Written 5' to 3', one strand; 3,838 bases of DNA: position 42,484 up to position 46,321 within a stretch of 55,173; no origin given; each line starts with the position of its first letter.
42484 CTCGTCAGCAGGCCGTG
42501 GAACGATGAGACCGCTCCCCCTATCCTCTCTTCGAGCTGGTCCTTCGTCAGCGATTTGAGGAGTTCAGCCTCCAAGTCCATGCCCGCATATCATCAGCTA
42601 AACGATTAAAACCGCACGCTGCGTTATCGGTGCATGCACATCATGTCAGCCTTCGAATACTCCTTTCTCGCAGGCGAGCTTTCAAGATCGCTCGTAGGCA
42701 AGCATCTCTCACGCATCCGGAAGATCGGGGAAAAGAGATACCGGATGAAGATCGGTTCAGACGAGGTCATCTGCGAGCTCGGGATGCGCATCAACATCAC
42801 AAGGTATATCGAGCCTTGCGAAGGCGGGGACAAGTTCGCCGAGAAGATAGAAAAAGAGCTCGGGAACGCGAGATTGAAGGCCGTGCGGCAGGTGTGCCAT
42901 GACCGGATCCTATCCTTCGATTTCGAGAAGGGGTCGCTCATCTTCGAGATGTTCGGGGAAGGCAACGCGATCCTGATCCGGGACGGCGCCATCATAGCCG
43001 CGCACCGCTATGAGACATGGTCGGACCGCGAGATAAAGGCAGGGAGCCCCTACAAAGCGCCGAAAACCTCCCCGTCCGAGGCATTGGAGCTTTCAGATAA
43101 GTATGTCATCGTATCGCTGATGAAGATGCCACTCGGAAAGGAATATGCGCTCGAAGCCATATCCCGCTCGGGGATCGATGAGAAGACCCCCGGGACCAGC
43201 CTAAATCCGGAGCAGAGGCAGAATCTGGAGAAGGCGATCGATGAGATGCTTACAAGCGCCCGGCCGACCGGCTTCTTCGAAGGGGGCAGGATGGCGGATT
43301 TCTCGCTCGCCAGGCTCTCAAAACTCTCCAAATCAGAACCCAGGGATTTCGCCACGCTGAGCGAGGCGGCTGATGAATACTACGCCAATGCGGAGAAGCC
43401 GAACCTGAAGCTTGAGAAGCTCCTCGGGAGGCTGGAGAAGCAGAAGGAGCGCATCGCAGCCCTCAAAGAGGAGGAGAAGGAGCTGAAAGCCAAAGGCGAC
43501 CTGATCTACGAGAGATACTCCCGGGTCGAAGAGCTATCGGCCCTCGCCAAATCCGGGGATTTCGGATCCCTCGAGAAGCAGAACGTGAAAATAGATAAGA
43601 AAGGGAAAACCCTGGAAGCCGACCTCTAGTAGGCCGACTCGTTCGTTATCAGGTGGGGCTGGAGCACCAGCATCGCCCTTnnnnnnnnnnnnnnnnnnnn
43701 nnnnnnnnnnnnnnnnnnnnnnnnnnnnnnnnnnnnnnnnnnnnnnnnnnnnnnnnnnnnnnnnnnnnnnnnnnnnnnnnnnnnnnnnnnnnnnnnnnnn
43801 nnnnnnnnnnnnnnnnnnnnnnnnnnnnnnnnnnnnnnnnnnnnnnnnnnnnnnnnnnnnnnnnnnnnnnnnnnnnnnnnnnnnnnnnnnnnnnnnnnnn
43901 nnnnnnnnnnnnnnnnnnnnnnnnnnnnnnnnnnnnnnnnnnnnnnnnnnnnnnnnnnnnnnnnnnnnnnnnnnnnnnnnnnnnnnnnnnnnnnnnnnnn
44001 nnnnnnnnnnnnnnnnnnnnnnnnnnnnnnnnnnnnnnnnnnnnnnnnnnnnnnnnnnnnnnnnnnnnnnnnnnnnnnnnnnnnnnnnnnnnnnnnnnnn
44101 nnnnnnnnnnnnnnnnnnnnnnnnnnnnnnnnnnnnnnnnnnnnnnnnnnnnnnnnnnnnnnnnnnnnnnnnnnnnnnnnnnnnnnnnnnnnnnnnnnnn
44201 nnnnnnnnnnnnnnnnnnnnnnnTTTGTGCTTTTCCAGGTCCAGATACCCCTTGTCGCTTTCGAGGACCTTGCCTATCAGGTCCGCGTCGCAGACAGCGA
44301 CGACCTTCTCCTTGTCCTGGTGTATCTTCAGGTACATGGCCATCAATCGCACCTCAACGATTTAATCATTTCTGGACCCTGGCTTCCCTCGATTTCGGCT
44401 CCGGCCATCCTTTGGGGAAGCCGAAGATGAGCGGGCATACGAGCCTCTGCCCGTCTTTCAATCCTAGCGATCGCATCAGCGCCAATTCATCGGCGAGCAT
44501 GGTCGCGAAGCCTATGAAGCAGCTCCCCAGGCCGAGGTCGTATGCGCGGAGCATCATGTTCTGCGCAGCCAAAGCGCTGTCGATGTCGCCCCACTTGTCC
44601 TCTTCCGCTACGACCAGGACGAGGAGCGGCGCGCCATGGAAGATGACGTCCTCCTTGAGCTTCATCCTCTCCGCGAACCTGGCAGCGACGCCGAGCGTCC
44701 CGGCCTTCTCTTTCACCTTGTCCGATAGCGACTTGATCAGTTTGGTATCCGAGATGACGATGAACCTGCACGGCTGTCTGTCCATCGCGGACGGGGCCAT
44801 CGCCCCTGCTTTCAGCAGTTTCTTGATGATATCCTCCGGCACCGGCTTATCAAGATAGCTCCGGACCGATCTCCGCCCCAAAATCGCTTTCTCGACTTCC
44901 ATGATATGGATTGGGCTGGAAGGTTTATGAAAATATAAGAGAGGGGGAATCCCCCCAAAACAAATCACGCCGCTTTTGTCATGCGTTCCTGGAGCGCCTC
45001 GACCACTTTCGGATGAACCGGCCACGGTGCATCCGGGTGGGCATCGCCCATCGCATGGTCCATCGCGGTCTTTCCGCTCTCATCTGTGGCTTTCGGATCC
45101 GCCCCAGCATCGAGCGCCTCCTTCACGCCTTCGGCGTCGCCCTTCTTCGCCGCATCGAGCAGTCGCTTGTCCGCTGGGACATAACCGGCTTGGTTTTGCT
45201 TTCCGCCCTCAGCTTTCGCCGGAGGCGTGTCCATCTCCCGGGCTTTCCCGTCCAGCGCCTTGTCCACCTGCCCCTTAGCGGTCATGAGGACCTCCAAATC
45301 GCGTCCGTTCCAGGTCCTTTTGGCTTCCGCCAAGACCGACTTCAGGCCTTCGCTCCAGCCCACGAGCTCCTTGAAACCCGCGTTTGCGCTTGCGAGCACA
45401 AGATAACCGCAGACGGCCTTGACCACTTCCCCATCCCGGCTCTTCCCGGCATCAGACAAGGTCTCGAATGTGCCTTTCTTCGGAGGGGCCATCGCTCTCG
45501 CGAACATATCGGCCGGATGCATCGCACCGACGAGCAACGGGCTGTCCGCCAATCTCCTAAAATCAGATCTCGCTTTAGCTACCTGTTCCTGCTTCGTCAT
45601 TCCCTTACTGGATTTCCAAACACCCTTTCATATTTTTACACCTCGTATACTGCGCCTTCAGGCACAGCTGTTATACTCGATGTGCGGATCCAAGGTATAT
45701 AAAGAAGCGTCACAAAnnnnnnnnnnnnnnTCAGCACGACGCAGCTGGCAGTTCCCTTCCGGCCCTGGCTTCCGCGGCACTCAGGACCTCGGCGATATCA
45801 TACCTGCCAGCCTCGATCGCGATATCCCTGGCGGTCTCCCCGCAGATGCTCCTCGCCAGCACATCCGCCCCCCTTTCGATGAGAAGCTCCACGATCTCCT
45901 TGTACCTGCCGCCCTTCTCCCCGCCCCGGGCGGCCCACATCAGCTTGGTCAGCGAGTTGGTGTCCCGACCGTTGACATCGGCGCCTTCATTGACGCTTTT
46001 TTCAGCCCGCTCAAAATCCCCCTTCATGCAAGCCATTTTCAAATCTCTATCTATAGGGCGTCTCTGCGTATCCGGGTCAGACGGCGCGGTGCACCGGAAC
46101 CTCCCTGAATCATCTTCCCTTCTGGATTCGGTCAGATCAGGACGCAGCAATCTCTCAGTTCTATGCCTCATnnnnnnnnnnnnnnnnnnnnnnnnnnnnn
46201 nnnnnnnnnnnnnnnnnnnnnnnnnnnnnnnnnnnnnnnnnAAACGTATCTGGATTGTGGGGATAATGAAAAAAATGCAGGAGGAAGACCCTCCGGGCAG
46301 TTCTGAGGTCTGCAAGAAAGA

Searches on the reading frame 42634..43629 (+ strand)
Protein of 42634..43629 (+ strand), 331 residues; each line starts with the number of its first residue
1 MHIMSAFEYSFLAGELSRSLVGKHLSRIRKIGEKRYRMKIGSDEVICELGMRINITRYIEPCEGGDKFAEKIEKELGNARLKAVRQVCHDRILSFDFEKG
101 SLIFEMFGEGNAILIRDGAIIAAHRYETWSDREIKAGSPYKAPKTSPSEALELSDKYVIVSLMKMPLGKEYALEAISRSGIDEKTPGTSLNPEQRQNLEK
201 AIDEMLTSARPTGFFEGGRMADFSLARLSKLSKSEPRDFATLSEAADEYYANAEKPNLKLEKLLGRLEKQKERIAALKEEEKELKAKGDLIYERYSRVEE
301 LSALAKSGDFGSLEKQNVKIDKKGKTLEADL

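Call 53: find_homologous_proteins(query=window:42634-43629:+, max_evalue=1e-30)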
Query window:42634-43629:+ (331 aa): 177 proteins with E <= 1e-30 among 5532 candidates; the best 120 are listed.
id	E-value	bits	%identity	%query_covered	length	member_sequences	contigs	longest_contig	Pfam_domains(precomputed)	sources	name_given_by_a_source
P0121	1.3e-209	713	100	100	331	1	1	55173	PF05833.17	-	-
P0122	8.1e-143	493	69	100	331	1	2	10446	PF05833.17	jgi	jgi:predicted ribosome quality control (RQC) complex YloA/Tae2 family protein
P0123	1.0e-124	434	63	100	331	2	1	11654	PF05833.17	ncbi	-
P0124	1.4e-123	430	62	100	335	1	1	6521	PF05833.17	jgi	jgi:predicted ribosome quality control (RQC) complex YloA/Tae2 family protein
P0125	6.1e-123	428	63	100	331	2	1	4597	PF05833.17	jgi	jgi:predicted ribosome quality control (RQC) complex YloA/Tae2 family protein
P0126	7.5e-123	428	62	100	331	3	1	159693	PF05833.17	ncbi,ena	-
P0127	1.0e-122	427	61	99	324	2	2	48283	PF05833.17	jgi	jgi:predicted ribosome quality control (RQC) complex YloA/Tae2 family protein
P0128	5.4e-121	422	61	100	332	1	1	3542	PF05833.17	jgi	jgi:predicted ribosome quality control (RQC) complex YloA/Tae2 family protein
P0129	5.4e-121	422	62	100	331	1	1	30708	PF05833.17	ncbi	ncbi:MAG: NFACT family protein [Candidatus Micrarchaeota archaeon]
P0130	2.8e-120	419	59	100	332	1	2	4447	PF05833.17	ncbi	-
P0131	3.6e-120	419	60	100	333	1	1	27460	PF05833.17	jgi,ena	-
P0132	8.2e-120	418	60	100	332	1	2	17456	PF05833.17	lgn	-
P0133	8.8e-120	418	62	100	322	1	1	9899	PF05833.17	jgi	jgi:predicted ribosome quality control (RQC) complex YloA/Tae2 family protein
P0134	1.6e-119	417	59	99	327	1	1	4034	PF05833.17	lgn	-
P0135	1.8e-119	417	59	100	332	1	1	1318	PF05833.17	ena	-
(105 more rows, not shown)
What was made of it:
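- Tried and rejected: The window is the whole contig (call 53), so nothing beyond 55173 could be read.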

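Call 54: find_encoding_contigs(protein=P0122, flank=10000, max_places=2)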
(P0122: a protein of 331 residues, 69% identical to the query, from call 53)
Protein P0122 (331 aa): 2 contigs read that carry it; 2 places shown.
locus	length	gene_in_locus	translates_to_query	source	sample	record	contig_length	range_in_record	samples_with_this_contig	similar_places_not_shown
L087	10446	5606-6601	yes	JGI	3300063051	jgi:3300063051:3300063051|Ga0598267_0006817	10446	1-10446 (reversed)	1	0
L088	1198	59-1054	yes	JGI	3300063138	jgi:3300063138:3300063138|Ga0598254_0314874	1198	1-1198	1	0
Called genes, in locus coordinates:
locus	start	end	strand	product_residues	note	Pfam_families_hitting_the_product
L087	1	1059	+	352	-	?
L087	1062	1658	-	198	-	-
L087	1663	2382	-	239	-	PF02163:Peptidase_M50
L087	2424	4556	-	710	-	PF02359:CDC48_N, PF02933:CDC48_2, PF05496:RuvB_N, PF00004:AAA, PF17862:AAA_lid_3, PF05496:RuvB_N, PF00004:AAA, PF17862:AAA_lid_3, +26 more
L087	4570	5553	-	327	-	-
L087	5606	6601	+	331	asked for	PF05833:NFACT_N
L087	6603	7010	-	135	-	PF01842:ACT (weak), PF13291:ACT_4 (weak), PF13740:ACT_6 (faint), PF22629:ACT_AHAS_ss (weak)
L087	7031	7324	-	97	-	PF04242:DUF424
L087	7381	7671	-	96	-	-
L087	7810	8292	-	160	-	PF00023:Ank (faint), PF12796:Ank_2, PF13857:Ank_5 (faint), PF13637:Ank_4 (weak)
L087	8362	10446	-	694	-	?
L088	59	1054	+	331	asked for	PF05833:NFACT_N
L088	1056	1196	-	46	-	?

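Call 55: find_encoding_contigs(protein=P0126, flank=10000, max_places=2)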
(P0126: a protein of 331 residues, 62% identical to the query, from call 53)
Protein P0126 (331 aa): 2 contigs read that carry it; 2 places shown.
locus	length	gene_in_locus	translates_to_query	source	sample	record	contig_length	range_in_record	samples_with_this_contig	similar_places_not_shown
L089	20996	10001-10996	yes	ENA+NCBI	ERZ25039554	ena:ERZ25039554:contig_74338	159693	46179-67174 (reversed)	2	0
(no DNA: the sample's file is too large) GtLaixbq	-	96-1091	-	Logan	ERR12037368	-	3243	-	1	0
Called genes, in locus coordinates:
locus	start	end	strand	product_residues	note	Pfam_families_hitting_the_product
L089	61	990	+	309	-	-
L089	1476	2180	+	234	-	PF04967:HTH_10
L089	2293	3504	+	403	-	PF04055:Radical_SAM (weak)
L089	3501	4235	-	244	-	PF00459:Inositol_P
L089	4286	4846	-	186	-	PF01163:RIO1 (faint), PF01636:APH (faint)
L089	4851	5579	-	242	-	PF02163:Peptidase_M50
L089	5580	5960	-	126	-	-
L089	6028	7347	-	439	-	PF00004:AAA, PF07728:AAA_5 (faint), PF23902:AAA_lid_PRS2_C (faint), PF17862:AAA_lid_3, PF05496:RuvB_N (weak), PF00004:AAA, PF17862:AAA_lid_3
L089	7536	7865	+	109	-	-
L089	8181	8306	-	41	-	-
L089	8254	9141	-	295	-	PF01336:tRNA_anti-codon (faint)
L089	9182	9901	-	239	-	-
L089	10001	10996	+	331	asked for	PF05833:NFACT_N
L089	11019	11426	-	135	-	PF01842:ACT (weak), PF13291:ACT_4 (weak), PF22629:ACT_AHAS_ss (faint), PF01842:ACT (weak)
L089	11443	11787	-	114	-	PF04242:DUF424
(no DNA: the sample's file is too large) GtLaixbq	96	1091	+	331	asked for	PF05833:NFACT_N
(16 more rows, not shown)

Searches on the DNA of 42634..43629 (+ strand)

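Call 59: search_rna_families(source=L089, start=16000, end=17200, threshold=evalue, max_evalue=1, show_alignments=2)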
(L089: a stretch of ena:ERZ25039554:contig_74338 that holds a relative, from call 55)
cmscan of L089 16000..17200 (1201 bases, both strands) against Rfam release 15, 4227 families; matches with E-value up to 1: 3.
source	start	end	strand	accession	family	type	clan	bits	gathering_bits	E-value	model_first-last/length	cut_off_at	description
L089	16608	16798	-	RF00005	tRNA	Gene; tRNA;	CL00001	41.5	29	4e-07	1-71/71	no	tRNA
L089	16795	16929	+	RF01669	P14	Gene; sRNA;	-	19.4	45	0.45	1-146/146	no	Pseudomonas sRNA P14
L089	16611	16654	+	RF04351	Plastid-psbl-rps4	Cis-reg;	-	19.3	68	0.44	1-53/53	no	Plastid-psbl-rps4 3UTR RNA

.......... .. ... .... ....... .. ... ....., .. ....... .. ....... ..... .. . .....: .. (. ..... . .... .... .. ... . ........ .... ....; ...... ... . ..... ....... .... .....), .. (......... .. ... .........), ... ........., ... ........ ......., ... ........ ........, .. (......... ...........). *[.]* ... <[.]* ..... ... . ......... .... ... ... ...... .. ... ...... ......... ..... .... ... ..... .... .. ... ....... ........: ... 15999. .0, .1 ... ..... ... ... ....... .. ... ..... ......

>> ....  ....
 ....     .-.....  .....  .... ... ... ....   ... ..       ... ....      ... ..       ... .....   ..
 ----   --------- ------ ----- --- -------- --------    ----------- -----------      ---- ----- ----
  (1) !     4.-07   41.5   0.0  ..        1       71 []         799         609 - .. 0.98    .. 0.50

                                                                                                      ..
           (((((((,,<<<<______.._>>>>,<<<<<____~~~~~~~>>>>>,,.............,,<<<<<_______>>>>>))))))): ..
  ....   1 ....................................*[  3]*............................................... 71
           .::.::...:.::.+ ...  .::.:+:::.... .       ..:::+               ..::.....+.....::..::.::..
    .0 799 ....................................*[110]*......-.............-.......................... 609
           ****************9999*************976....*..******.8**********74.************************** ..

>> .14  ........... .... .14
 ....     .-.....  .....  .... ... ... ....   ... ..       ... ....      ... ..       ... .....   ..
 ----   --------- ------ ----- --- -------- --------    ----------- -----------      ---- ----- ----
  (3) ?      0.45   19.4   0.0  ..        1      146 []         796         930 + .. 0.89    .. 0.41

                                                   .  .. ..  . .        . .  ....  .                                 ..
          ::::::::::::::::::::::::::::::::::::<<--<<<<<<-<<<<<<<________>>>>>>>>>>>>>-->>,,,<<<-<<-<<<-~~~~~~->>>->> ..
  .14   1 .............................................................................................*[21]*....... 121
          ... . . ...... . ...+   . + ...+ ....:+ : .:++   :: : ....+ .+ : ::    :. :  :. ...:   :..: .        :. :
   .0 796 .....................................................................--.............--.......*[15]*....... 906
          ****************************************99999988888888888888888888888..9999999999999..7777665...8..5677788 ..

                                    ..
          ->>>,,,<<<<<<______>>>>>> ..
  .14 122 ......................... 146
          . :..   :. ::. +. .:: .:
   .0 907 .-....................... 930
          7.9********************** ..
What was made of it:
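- The conserved 13-mer is a tRNA 3' end (call 59).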

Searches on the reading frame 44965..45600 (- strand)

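Call 86: search_protein_families(library=pfam, proteins=[window:44965-45600:-], max_evalue=0.001)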
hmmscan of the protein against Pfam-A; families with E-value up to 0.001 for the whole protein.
window:44965-45600:- (211 aa): 1 family
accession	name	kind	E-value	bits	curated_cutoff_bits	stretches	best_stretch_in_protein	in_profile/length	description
PF13857.12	Ank_5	-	4.1e-06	27.5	27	1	149-183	22-56/56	Ankyrin repeats (many copies)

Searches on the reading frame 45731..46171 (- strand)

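Call 8: search_protein_families(library=pfam, proteins=[window:45731-46171:-], max_evalue=0.01)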
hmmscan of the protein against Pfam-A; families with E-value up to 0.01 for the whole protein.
window:45731-46171:- (146 aa): 5 families
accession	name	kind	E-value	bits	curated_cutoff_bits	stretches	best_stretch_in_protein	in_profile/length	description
PF13637.12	Ank_4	-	6.2e-10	39.5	22.7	1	91-130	10-49/50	Ankyrin repeats (many copies)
PF12796.13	Ank_2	-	1.2e-09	39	27.3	1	44-133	1-82/90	Ankyrin repeats (3 copies)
PF00023.36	Ank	-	5.5e-07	30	21.1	1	77-107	6-31/33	Ankyrin repeat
PF13857.12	Ank_5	-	2.8e-06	28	27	1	90-118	28-56/56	Ankyrin repeats (many copies)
PF13606.12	Ank_3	-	0.00028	21.5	22.3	0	75-105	4-29/30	Ankyrin repeat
